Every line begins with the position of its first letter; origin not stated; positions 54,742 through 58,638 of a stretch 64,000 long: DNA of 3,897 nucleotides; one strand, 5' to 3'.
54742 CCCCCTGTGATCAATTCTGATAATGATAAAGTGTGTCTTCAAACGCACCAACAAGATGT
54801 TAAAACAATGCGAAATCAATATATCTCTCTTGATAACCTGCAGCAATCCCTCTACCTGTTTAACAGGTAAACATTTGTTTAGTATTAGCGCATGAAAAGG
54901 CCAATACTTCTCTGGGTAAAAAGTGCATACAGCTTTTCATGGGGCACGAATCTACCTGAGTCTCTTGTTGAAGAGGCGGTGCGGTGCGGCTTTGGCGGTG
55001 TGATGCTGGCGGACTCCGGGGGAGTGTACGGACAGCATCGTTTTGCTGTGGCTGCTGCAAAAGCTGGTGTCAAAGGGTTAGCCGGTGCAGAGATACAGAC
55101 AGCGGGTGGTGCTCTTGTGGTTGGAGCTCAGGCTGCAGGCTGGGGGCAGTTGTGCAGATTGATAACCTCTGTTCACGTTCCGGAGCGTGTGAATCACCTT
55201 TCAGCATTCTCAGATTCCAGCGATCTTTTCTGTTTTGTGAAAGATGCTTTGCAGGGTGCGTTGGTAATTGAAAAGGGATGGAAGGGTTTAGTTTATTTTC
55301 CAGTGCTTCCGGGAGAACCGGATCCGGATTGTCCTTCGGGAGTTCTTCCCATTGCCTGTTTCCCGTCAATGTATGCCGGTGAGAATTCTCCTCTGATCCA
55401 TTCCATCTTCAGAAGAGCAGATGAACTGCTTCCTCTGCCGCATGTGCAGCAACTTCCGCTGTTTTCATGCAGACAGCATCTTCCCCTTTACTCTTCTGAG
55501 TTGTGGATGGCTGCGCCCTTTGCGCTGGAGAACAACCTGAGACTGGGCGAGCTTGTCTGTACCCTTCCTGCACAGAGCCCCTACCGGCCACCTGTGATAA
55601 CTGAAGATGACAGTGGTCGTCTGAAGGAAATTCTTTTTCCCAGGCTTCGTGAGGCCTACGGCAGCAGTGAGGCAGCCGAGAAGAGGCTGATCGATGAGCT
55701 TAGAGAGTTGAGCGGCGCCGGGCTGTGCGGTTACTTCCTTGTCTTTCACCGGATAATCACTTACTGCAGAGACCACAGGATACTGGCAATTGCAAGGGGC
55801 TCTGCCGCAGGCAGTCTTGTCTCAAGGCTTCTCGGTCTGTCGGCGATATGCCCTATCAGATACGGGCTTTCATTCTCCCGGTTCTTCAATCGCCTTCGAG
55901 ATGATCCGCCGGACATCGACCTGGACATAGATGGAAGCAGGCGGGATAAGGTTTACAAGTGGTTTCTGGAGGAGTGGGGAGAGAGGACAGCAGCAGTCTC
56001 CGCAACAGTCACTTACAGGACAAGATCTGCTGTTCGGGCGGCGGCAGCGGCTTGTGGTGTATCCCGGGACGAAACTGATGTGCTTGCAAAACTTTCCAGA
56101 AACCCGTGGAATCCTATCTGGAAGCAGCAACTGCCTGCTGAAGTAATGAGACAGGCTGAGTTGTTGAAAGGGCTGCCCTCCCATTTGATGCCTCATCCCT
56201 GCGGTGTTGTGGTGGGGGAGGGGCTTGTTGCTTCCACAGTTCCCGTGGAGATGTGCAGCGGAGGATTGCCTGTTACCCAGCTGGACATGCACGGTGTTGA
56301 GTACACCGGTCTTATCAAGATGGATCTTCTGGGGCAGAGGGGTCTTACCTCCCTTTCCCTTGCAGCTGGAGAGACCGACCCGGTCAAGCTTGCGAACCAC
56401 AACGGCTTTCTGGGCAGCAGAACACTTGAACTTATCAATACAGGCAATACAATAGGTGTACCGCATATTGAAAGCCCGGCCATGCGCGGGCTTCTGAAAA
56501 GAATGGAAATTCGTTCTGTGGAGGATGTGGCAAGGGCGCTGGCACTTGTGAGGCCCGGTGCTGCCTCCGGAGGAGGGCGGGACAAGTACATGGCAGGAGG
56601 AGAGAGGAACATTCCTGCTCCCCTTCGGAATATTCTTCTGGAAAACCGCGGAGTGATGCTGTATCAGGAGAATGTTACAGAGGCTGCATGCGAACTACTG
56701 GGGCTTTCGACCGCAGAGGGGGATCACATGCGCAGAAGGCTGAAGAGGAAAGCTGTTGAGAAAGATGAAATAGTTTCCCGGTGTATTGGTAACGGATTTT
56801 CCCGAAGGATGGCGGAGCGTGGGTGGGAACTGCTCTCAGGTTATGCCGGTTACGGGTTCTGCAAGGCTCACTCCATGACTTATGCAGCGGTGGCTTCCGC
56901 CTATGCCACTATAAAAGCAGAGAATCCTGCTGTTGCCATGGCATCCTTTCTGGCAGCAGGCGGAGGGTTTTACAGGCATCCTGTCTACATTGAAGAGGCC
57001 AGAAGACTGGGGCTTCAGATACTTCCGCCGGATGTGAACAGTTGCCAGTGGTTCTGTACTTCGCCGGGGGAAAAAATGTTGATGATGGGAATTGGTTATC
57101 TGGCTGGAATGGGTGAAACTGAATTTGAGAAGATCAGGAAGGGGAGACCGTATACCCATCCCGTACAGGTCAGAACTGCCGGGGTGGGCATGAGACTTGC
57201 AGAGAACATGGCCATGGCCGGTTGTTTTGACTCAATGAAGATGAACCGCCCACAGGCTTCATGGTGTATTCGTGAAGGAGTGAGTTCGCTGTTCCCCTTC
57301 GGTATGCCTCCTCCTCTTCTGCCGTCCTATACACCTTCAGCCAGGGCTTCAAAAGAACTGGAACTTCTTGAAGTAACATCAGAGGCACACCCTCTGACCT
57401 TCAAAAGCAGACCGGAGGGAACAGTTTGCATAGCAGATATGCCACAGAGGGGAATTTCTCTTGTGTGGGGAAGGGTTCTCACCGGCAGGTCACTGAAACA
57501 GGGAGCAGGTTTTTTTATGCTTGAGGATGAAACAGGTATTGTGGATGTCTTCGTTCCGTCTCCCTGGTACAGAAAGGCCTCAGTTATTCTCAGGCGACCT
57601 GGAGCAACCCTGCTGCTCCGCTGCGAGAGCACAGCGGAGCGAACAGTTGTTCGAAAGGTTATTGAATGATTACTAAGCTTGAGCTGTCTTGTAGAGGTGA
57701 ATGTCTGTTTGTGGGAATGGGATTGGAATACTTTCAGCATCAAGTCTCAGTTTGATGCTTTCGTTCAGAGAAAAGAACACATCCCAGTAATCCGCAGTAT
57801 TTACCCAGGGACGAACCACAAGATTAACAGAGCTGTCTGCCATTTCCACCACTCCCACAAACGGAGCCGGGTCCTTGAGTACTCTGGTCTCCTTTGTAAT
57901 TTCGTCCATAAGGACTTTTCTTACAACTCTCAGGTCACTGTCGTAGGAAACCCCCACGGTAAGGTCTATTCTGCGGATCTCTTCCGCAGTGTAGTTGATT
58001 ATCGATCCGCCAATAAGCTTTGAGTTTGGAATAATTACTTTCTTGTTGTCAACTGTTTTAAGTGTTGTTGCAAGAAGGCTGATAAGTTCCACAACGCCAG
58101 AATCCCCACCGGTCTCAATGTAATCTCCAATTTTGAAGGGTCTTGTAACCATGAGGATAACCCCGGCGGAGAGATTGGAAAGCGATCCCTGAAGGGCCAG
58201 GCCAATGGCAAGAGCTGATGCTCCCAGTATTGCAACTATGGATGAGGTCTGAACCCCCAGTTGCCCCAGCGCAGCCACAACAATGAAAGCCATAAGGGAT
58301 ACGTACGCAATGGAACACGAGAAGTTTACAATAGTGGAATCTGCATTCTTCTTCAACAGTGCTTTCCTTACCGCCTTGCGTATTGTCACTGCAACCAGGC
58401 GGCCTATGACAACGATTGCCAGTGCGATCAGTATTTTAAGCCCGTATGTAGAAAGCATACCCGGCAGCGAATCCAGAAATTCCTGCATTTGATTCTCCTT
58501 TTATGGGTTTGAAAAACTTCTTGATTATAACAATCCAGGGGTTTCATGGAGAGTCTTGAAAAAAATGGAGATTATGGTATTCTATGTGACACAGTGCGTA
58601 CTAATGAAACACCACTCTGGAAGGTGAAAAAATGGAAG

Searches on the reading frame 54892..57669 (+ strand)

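Call 74: search_protein_families(library=pfam, proteins=[window:54892-57669:+], max_evalue=0.0001)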
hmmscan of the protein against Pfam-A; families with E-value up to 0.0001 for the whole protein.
window:54892-57669:+ (925 aa): 4 families
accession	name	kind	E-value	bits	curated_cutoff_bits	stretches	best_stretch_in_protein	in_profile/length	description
PF07733.18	DNA_pol3_alpha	-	7.7e-48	163.8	23.9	1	251-481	10-260/260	Bacterial DNA polymerase III alpha NTPase domain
PF17657.6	DNA_pol3_finger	-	7.1e-22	77.9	22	1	510-624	31-150/166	Bacterial DNA polymerase III alpha subunit finger domain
PF14579.12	HHH_6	-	2.5e-09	37.7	25.6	1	707-788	1-89/90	Helix-hairpin-helix motif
PF02811.25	PHP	-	3e-07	31.4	26.4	1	9-95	4-96/164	PHP domain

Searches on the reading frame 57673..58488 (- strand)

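Call 74: search_protein_families(library=pfam, proteins=[window:57673-58488:-], max_evalue=0.0001)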
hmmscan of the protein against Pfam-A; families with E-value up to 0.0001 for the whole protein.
window:57673-58488:- (271 aa): 4 families
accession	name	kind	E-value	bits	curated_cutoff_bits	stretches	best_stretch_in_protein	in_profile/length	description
PF00924.24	MS_channel_2nd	-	5.6e-21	74.9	20.2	1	102-167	2-67/68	Mechanosensitive ion channel, beta-domain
PF21082.3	MS_channel_3rd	-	7.2e-19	68.4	21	1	174-256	1-88/88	Mechanosensitive ion channel MscS, C-terminal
PF05552.17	MS_channel_1st_1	-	3.1e-07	30.6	22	1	8-52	6-50/50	Mechanosensitive ion channel, conserved TM helix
PF21088.3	MS_channel_1st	-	8.3e-07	29.3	23.1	1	60-100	2-42/42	Mechanosensitive ion channel, transmembrane helices 2/3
